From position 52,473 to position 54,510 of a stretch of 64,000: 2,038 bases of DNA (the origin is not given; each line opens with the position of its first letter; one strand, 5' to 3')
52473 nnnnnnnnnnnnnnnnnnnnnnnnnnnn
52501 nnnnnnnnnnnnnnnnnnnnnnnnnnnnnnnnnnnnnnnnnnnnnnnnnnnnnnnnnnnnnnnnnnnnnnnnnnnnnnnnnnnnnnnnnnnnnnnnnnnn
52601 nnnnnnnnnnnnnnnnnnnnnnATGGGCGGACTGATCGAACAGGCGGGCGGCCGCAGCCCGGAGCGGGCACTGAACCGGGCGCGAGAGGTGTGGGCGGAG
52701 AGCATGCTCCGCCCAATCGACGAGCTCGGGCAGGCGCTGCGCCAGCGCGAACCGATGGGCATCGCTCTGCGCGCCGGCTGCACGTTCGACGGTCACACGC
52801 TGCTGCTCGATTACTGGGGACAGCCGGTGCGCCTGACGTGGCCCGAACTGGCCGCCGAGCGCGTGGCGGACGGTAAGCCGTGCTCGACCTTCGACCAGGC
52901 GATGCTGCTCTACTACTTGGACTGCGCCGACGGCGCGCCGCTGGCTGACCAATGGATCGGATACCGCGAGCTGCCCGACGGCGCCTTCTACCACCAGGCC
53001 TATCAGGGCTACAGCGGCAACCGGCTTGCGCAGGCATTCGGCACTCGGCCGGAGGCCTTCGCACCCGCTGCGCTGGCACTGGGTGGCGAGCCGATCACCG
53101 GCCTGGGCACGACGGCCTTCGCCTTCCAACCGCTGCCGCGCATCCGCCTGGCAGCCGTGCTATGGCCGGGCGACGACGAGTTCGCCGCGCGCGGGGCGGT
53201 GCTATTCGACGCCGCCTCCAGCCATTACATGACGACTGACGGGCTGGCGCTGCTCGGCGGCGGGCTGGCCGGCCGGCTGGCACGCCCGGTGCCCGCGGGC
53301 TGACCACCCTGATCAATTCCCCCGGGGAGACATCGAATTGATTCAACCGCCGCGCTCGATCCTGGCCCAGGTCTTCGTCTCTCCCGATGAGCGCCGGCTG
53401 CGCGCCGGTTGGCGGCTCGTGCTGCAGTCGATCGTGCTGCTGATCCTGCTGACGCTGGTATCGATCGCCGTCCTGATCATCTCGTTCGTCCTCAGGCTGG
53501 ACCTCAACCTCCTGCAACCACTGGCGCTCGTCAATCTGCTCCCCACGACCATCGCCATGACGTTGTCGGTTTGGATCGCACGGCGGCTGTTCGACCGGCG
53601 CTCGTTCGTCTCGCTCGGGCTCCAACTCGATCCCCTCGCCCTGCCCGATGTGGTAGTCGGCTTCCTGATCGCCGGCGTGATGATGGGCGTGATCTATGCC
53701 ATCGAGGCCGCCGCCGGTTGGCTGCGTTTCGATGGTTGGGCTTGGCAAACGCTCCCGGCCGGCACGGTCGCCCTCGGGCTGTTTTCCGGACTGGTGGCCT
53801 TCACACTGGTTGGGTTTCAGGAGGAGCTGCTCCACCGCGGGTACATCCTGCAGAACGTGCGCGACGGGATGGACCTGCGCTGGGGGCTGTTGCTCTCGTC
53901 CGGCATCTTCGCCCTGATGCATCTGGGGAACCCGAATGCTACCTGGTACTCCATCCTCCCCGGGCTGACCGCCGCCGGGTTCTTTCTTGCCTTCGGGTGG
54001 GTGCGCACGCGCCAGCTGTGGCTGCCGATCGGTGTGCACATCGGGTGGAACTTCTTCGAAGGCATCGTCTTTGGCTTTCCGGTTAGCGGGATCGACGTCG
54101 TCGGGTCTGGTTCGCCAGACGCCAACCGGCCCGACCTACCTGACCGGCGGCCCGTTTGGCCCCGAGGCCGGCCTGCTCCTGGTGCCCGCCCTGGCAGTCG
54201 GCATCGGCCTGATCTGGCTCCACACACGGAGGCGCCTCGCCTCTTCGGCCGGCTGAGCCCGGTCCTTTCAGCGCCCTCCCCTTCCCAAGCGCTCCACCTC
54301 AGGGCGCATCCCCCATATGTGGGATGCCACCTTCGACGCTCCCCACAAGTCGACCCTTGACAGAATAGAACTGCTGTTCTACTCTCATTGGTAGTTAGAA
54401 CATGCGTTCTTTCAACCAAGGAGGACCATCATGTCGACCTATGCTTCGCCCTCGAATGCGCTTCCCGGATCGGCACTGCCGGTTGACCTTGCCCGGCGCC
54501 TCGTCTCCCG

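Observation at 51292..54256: Candidate uncharacterised three-gene module: cGAS/OAS-like nucleotidyltransferase + DUF3786-like protein + CPBP intramembrane protease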

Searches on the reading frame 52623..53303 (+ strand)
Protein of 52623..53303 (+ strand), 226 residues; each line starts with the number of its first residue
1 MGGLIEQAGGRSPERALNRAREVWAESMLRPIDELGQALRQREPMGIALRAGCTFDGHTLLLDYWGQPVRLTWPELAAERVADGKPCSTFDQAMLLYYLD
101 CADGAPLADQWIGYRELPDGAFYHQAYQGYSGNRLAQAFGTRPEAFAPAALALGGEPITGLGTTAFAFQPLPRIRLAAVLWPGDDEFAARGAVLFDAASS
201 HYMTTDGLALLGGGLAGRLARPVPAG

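Call 3: search_protein_families(library=pfam, proteins=[window:52623-53303:+], max_evalue=1)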
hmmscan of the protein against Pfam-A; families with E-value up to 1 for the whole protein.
window:52623-53303:+ (226 aa): 1 family
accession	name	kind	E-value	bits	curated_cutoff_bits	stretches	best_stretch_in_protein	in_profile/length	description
PF12654.12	DUF3786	-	2.4e-42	144.9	27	1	46-217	4-175/176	Domain of unknown function (DUF3786)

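Call 4: search_protein_families(library=padloc, proteins=[window:52623-53303:+], max_evalue=1)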
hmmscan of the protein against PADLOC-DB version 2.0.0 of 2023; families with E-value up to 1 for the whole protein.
window:52623-53303:+ (226 aa): 0 families

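Call 5: search_protein_families(library=ncbifam, proteins=[window:52623-53303:+], max_evalue=1)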
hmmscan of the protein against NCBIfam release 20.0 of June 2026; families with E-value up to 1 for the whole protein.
window:52623-53303:+ (226 aa): 0 families

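Call 55: find_homologous_proteins(query=window:52623-53303:+, max_evalue=0.001)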
Query window:52623-53303:+ (226 aa): 619 proteins with E <= 0.001 among 8000 candidates; the best 120 are listed.
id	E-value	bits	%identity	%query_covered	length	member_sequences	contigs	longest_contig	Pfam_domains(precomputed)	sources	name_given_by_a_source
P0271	1.2e-147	508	100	100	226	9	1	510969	PF12654.13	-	-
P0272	2.7e-133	461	92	91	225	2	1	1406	PF12654.13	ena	-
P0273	3.7e-132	457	91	100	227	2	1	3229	PF12654.13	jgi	-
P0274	3.2e-131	454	89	100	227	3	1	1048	PF12654.13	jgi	-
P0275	8.4e-122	424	83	100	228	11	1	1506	PF12654.13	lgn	-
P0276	7.1e-112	391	79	91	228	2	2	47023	PF12654.13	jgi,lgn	jgi:hypothetical protein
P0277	1.2e-110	387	77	91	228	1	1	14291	PF12654.13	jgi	jgi:hypothetical protein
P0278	7.5e-108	378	73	91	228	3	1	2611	PF12654.13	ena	-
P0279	7.9e-108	378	74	91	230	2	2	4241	PF12654.13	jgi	jgi:hypothetical protein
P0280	4.5e-107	375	73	91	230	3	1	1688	PF12654.13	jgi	jgi:hypothetical protein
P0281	1.2e-106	374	75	100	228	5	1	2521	PF12654.13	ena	-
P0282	6.2e-105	368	73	91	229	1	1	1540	PF12654.13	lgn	-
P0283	1.2e-104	368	73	91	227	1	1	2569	PF12654.13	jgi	jgi:hypothetical protein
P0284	1.8e-104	367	73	91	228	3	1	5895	PF12654.13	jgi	jgi:hypothetical protein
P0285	3.6e-104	366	74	100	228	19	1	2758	PF12654.13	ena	-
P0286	1.1e-103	364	74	100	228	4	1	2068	PF12654.13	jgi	jgi:hypothetical protein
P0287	1.3e-103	364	71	91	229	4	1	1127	PF12654.13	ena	-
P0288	6.9e-103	362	73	100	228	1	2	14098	PF12654.13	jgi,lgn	jgi:hypothetical protein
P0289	1.7e-102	360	70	91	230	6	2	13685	PF12654.13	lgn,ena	-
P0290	6.4e-102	359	71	91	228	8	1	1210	PF12654.13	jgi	-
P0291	8.1e-102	358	72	91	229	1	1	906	PF12654.13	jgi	-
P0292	1.8e-101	357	72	100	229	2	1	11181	PF12654.13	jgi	jgi:hypothetical protein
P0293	3.7e-101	356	76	84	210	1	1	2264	PF12654.13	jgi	-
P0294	2.3e-99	350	73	91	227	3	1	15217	PF12654.13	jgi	jgi:hypothetical protein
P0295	7.8e-99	348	71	100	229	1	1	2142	PF12654.13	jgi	jgi:hypothetical protein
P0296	1.1e-98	348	69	99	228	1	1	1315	PF12654.13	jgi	jgi:hypothetical protein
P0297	2.1e-98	347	71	91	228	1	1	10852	PF12654.13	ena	-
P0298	7.0e-98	345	71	91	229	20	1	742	PF12654.13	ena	-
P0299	2.9e-97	343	70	91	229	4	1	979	PF12654.13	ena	-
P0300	3.0e-97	343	71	91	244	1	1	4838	PF12654.13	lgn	-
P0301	4.4e-96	339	69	91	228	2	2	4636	PF12654.13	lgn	-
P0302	1.6e-95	338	69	91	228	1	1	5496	PF12654.13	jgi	jgi:Domain of unknown function (DUF3786)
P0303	2.1e-95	337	70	91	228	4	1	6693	PF12654.13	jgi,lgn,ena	-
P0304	3.9e-93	330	69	100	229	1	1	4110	PF12654.13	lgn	-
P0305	6.2e-93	329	75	88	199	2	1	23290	PF12654.13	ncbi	-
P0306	8.1e-86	306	65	100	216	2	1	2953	PF12654.13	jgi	jgi:Domain of unknown function (DUF3786)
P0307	4.1e-85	304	82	65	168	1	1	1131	PF12654.13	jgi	jgi:hypothetical protein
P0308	1.3e-81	292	62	98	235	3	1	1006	PF12654.13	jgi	-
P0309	1.3e-81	292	59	98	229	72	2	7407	PF12654.13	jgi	-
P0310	8.2e-81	289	60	98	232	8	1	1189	PF12654.13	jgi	jgi:hypothetical protein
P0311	1.7e-80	288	59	91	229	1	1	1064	PF12654.13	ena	-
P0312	3.8e-80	287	59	91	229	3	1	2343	PF12654.13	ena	-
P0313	9.1e-80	286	58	98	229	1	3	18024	PF12654.13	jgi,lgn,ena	-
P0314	1.3e-79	285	58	98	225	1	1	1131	PF12654.13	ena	-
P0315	1.0e-78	283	59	99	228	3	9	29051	PF12654.13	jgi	jgi:hypothetical protein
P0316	1.2e-78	282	58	97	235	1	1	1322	PF12654.13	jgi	-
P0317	2.1e-78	282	60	98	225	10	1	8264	PF12654.13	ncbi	-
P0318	2.4e-78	281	58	91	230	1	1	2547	PF12654.13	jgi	jgi:hypothetical protein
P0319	3.4e-78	281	58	97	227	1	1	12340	PF12654.13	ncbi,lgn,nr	ncbi:MAG TPA: DUF3786 domain-containing protein [Anaerolineales bacterium]|nr:DUF3786 domain-contain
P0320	4.0e-78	281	63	84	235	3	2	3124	PF12654.13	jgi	jgi:hypothetical protein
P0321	4.1e-78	281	58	98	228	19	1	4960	PF12654.13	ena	-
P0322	4.9e-78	280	58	99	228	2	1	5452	PF12654.13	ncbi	-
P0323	4.9e-78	280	56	91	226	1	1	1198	PF12654.13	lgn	-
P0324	6.4e-78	280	58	91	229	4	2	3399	PF12654.13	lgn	-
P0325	7.4e-78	280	57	98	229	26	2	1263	PF12654.13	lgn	-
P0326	8.9e-78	280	59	91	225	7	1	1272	PF12654.13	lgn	-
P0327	1.4e-77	279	57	91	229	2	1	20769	PF12654.13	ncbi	ncbi:MAG: DUF3786 domain-containing protein [Anaerolineales bacterium]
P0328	1.6e-77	279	59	91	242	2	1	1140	PF12654.13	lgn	-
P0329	1.7e-77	279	60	98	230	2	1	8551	PF12654.13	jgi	jgi:hypothetical protein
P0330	1.9e-77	278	59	98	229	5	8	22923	PF12654.13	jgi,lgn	jgi:hypothetical protein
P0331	2.1e-77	278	58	99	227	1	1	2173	PF12654.13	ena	-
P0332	2.6e-77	278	56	91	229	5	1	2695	PF12654.13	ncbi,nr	ncbi:MAG: DUF3786 domain-containing protein [Anaerolineales bacterium]|nr:DUF3786 domain-containing 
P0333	3.2e-77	278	58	97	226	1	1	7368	PF12654.13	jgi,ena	-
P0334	3.8e-77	277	57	91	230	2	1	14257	PF12654.13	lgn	-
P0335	4.5e-77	277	60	98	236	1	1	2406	PF12654.13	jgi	jgi:hypothetical protein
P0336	5.8e-77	277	58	99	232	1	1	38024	PF12654.13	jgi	jgi:hypothetical protein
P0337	7.6e-77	276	58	92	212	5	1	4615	PF12654.13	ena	-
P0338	8.3e-77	276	58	91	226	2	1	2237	PF12654.13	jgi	jgi:hypothetical protein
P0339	8.7e-77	276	57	91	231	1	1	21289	PF12654.13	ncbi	-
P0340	9.0e-77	276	58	98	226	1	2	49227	PF12654.13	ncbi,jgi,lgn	-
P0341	9.1e-77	276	58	91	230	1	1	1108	PF12654.13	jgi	jgi:hypothetical protein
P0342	9.6e-77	276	58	100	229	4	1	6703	PF12654.13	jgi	jgi:hypothetical protein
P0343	1.1e-76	276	57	91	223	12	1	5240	PF12654.13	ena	-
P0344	1.1e-76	276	56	91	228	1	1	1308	PF12654.13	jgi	jgi:hypothetical protein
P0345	1.6e-76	275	58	98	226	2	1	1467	PF12654.13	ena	-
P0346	1.8e-76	275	57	98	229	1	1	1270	PF12654.13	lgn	-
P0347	2.0e-76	275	56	99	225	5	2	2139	PF12654.13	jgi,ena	jgi:hypothetical protein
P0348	2.2e-76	275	57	98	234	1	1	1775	PF12654.13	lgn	-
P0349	2.3e-76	275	59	99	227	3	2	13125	PF12654.13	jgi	jgi:hypothetical protein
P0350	2.4e-76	275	59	98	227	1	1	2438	PF12654.13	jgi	jgi:hypothetical protein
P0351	2.6e-76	275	62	92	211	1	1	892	PF12654.13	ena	-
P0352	2.8e-76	275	57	98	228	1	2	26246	PF12654.13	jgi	-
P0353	3.4e-76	274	59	97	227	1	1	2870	PF12654.13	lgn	-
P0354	3.8e-76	274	57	98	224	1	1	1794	PF12654.13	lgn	-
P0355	4.0e-76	274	57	98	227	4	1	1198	PF12654.13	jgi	-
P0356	4.3e-76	274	57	91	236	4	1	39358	PF12654.13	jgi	jgi:hypothetical protein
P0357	4.3e-76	274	61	85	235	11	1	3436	PF12654.13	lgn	-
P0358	4.3e-76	274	57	98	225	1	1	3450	PF12654.13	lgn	-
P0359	4.5e-76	274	59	98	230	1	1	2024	PF12654.13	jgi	jgi:hypothetical protein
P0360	5.3e-76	274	59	91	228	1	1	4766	PF12654.13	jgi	-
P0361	5.7e-76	274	57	91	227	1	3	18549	PF12654.13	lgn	-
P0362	6.3e-76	273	58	91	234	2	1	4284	PF12654.13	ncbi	-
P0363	6.5e-76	273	57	91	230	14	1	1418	PF12654.13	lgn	-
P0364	6.6e-76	273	56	100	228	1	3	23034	PF12654.13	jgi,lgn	jgi:hypothetical protein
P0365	6.7e-76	273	55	99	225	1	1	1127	PF12654.13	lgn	-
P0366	9.9e-76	273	56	91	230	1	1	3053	PF12654.13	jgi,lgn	jgi:hypothetical protein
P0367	1.0e-75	273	57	98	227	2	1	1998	PF12654.13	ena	-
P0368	1.1e-75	273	57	98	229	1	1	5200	PF12654.13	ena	-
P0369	1.3e-75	272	60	98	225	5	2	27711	PF12654.13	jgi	jgi:hypothetical protein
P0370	1.4e-75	272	60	98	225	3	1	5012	PF12654.13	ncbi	-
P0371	1.4e-75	272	56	91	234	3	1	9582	PF12654.13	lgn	-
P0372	1.4e-75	272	60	98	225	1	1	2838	PF12654.13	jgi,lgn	-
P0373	1.5e-75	272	56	98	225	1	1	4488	PF12654.13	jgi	jgi:hypothetical protein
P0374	1.6e-75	272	60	91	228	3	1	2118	PF12654.13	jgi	jgi:hypothetical protein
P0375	1.6e-75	272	59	97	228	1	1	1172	PF12654.13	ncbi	-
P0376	1.7e-75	272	57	98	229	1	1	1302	PF12654.13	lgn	-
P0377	1.7e-75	272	57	97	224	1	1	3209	PF12654.13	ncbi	-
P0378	2.0e-75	272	59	98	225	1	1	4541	PF12654.13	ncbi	-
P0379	2.2e-75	272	56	99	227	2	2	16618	PF12654.13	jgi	jgi:hypothetical protein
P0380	2.5e-75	271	57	98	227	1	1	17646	PF12654.13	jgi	jgi:Domain of unknown function (DUF3786)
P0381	2.6e-75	271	57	97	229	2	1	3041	PF12654.13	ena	-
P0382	3.3e-75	271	58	92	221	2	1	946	PF12654.13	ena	-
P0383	3.9e-75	271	58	98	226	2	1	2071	PF12654.13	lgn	-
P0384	4.2e-75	271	59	91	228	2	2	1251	PF12654.13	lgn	-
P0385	5.0e-75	271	57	97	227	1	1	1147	PF12654.13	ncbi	-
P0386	5.3e-75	270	57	97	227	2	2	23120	PF12654.13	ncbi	-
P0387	5.7e-75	270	58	91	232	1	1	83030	PF12654.13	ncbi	-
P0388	6.3e-75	270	55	91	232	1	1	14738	PF12654.13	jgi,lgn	jgi:hypothetical protein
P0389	6.8e-75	270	56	91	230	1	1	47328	PF12654.13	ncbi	-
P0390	7.9e-75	270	61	91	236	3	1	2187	PF12654.13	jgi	jgi:hypothetical protein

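Call 58: find_encoding_contigs(protein=P0336, flank=6000, max_places=2)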
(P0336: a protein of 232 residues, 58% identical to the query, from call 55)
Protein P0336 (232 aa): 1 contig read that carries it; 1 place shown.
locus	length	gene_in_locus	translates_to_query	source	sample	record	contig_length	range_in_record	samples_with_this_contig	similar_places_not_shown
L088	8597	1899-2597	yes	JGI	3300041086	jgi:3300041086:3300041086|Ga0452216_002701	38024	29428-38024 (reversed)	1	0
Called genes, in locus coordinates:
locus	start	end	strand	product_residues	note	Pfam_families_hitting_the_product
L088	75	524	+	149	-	-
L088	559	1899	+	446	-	-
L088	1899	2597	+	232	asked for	PF12654:DUF3786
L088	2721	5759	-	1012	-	PF02091:tRNA-synt_2e, PF02092:tRNA_synt_2f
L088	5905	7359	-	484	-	PF07690:MFS_1, PF03209:PUCC (weak)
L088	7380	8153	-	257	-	PF12146:Hydrolase_4, PF00561:Abhydrolase_1, PF12697:Abhydrolase_6, PF20408:Abhydrolase_11 (faint), PF00326:Peptidase_S9 (weak)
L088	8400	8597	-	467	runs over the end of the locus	-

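Call 59: find_related_loci(query=A3, collection=metagenome_contigs, flank=4000)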
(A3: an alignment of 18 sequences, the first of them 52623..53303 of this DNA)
Query A3 (226 aa) in metagenome_contigs; peptide patterns used: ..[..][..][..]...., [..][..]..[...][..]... (x = any residue, [..] = any of these).
422 stretches matched a pattern; 364 encode a relative of the query (tblastn E <= 1e-3); the best 80 are kept; 80 distinct loci.
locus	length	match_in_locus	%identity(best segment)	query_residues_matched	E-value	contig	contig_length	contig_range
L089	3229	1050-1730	91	1-226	3e-126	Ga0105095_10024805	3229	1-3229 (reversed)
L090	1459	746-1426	90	1-226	3e-132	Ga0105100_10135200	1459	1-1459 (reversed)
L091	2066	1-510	90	37-206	7e-103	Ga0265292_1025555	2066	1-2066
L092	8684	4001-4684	75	1-226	2e-96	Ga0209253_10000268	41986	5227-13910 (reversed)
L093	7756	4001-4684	72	1-226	4e-96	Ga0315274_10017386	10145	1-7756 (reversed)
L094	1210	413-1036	71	1-206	2e-103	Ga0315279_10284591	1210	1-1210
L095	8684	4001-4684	76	1-226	1e-95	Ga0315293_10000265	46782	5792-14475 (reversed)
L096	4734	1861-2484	70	1-206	6e-90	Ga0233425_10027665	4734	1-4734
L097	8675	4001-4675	60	1-223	9e-87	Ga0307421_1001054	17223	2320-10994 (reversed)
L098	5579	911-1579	60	1-221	2e-85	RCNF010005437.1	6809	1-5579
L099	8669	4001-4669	62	1-221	4e-85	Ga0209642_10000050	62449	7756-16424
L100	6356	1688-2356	58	1-221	8e-84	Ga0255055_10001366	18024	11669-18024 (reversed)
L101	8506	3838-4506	59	1-221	2e-83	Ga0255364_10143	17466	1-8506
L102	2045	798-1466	59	1-221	4e-86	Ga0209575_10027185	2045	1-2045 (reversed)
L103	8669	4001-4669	60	1-221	3e-82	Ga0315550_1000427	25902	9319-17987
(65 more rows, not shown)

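Call 62: predict_structure(alignment_id=A3)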
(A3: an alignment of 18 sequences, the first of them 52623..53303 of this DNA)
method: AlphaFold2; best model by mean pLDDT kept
length: 226 residues; sequences in the alignment: 18
mean_pLDDT: 79.7   pTM: 0.75
mean pLDDT of the five models: 79.7, 78.5, 77.6, 74.6, 53.5
residues with pLDDT >= 90: 107; 70-90: 66; 50-70: 10; < 50: 43
segments of 3 or more residues with pLDDT < 50: 1-25, 115-129, 224-226
pLDDT, mean of each block of 10 residues (from residue 1): 36 46 52 89 96 97 96 96 93 93 91 50 40 86 93 91 88 93 86 88 81 88 54
secondary structure, 60 per line:
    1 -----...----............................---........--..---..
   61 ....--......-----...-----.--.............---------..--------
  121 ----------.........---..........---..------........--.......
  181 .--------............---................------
elements in order: H13-40 H44-51 E59-64 E67-72 E78-80 H89-101 H131-139 H143-152 E164-171 E174-181 E190-196 H197-201 H205-220

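Call 67: fold_search(model_id=the predicted structure, library=pdb)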
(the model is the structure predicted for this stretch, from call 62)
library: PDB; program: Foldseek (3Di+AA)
matches with E <= 10: 1111; with E <= 0.001: 0
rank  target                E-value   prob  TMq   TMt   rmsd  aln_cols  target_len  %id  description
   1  3r4k_B                1.9e-01  0.08  0.16  0.15  16.2       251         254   14  Crystal structure of a putative ICLR transcriptional regulator (TM1040_3717) from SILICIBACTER SP. TM1040 at 2.46 A re (released 2011-04-13)
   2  3r4k_A                2.8e-01  0.08  0.16  0.14  14.1       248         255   14  Crystal structure of a putative ICLR transcriptional regulator (TM1040_3717) from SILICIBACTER SP. TM1040 at 2.46 A re (released 2011-04-13)
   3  3r4k_D                3.0e-01  0.07  0.16  0.15  15.1       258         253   14  Crystal structure of a putative ICLR transcriptional regulator (TM1040_3717) from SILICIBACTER SP. TM1040 at 2.46 A re (released 2011-04-13)
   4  4quq                  3.0e-01  0.06  0.14  0.09  18.5       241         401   10  Crystal structure of stachydrine demethylase in complex with azide (released 2015-07-15)
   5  4qg5_A                3.5e-01  0.13  0.21  0.10  18.8       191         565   12  Crystal structure of phosphoglucomutase from Leishmania major at 3.5 angstrom resolution (released 2015-05-27)
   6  5h1a_B                3.5e-01  0.06  0.15  0.14  15.9       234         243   11  Crystal structure of an IclR homolog from Microbacterium sp. strain HM58-2 (released 2017-01-18)
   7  3vca                  4.0e-01  0.07  0.16  0.11  18.3       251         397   10  Quaternary Ammonium Oxidative Demethylation: X-ray Crystallographic, Resonance Raman and UV-visible Spectroscopic Analys (released 2012-02-08)
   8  6ies_A                4.7e-01  0.16  0.20  0.26   9.6       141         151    7  Onion lachrymatory factor synthase (LFS) containing (E)-2-propen 1-ol (crotyl alcohol) (released 2019-09-18)
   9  5vgs                  5.0e-01  0.16  0.17  0.22   5.6        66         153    9  Crystal structure of lachrymatory factor synthase from Allium cepa in complex with crotyl alcohol (released 2017-07-26)
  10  7p5o_B                5.0e-01  0.15  0.24  0.12  13.2       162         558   12  Crystal structure of Aspergillus fumigatus phosphoglucomutase in complex with the reaction intermediate (released 2022-07-27)
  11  4qg5_B                5.3e-01  0.10  0.21  0.10  19.0       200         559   10  Crystal structure of phosphoglucomutase from Leishmania major at 3.5 angstrom resolution (released 2015-05-27)
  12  4qur                  6.2e-01  0.04  0.13  0.09  18.1       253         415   11  Crystal Structure of stachydrine demethylase in complex with cyanide, oxygen, and N-methyl proline in a new orientation (released 2015-07-15)
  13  5gte_C                7.0e-01  0.15  0.17  0.22   5.5        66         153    9  Crystal structure of onion lachrymatory factor synthase (LFS), solute-free form (released 2017-08-23)
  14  4y31                  7.0e-01  0.10  0.18  0.23   9.6       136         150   10  Crystal structure of yellow lupine LlPR-10.1A protein in ligand-free form (released 2015-12-09)
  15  8jk3_A                7.4e-01  0.10  0.14  0.12  14.9       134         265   12  Crystal Structure of Bel-1 Extended Spectrum Beta-lactamase in Hexagonal Form (released 2024-06-05)
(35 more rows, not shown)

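Call 94: search_protein_families(library=phrogs, proteins=[window:52623-53303:+], max_evalue=0.01)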
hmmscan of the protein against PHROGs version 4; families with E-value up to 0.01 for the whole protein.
window:52623-53303:+ (226 aa): 0 families

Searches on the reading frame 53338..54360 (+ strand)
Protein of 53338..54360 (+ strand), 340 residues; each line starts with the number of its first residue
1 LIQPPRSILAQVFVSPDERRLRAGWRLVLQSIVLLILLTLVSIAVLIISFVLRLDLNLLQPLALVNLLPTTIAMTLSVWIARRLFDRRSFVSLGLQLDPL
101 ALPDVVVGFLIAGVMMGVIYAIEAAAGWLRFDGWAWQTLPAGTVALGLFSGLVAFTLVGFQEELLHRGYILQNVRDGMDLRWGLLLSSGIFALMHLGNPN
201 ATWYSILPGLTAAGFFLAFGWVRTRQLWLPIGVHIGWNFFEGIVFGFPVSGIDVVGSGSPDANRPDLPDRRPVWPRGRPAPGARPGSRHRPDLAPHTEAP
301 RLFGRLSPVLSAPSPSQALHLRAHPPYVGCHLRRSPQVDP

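Call 3: search_protein_families(library=pfam, proteins=[window:53338-54360:+], max_evalue=1)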
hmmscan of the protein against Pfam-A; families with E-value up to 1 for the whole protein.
window:53338-54360:+ (340 aa): 2 families
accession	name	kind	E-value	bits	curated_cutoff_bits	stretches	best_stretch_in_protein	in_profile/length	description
PF02517.21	Rce1-like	-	4.9e-17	62.4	22.4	1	148-240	5-93/93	Type II CAAX prenyl endopeptidase Rce1-like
PF10754.15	DUF2569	-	0.16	12.8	26.5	1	27-122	15-101/143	Protein of unknown function (DUF2569)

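Call 4: search_protein_families(library=padloc, proteins=[window:53338-54360:+], max_evalue=1)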
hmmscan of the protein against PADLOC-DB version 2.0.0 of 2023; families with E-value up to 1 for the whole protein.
window:53338-54360:+ (340 aa): 0 families

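Call 5: search_protein_families(library=ncbifam, proteins=[window:53338-54360:+], max_evalue=1)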
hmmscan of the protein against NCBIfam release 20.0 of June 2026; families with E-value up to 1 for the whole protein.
window:53338-54360:+ (340 aa): 6 families
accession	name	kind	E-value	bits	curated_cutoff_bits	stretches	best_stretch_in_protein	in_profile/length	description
NF040914.1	Mrt_core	domain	5.2e-06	26.5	100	1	152-241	5-101/108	myxosortase family intramembrane protease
NF041647.1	ABC_perm_CPBP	equivalog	1.5e-05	24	435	1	38-240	430-629/636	ABC transporter permease subunit/CPBP intramembrane protease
NF040589.1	CPBP_Synerg_MrtS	equivalog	0.0027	17.9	130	1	134-201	59-126/170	Synerg-CTERM system glutamic-type intramembrane protease MrtS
NF040594.1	CPBP_fam_MrtC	equivalog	0.0028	17.4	195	1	46-226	7-198/221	myxosortase MrtC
NF046050.1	CPBP_fam_MroQ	equivalog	0.021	14.3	270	1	185-240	170-219/243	intramembrane glutamic endopeptidase MroQ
NF040674.1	CPBP_fam_MrtP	equivalog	0.028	13.9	250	1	152-225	250-328/354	myxosortase MrtP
